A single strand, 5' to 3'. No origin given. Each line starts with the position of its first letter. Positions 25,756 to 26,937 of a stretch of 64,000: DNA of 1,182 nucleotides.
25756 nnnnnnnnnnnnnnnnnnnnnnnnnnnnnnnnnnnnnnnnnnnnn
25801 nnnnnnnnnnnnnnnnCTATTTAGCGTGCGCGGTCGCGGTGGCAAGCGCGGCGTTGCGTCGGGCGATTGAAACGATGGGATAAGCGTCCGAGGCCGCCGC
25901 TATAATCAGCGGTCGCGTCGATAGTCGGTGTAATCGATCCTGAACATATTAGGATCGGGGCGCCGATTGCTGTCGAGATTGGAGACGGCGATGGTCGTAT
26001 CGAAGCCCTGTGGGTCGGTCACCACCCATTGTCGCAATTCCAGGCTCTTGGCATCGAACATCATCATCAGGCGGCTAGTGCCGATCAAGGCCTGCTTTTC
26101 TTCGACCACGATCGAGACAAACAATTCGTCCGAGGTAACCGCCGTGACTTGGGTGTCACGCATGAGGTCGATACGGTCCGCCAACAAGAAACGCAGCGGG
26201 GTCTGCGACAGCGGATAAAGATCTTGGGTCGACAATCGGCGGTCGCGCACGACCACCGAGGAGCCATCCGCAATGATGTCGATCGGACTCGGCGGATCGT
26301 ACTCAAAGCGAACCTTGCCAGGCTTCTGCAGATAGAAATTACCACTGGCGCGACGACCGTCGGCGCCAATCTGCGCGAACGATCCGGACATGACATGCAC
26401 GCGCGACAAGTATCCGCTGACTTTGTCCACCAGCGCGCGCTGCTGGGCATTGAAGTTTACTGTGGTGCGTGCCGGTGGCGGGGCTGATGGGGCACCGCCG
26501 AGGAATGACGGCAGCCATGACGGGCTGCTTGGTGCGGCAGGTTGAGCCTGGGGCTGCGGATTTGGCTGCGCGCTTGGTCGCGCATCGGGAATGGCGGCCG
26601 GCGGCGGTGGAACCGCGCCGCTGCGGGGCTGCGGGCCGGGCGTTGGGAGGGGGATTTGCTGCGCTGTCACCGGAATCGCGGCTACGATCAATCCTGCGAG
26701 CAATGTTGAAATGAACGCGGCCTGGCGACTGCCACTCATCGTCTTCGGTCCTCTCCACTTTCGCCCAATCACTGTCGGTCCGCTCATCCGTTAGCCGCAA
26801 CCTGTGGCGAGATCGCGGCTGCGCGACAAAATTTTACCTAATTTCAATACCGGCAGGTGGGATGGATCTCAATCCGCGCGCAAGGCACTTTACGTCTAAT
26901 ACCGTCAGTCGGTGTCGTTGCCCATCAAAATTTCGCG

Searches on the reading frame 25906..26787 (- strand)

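Call 78: search_protein_families(library=pfam, proteins=[window:25906-26787:-], max_evalue=0.00001)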
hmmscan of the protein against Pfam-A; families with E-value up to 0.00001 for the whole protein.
window:25906-26787:- (293 aa): 1 family
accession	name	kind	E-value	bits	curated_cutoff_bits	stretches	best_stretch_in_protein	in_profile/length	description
PF03548.22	LolA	-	9.1e-38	130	23.6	1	129-284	2-164/165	Outer membrane lipoprotein carrier protein LolA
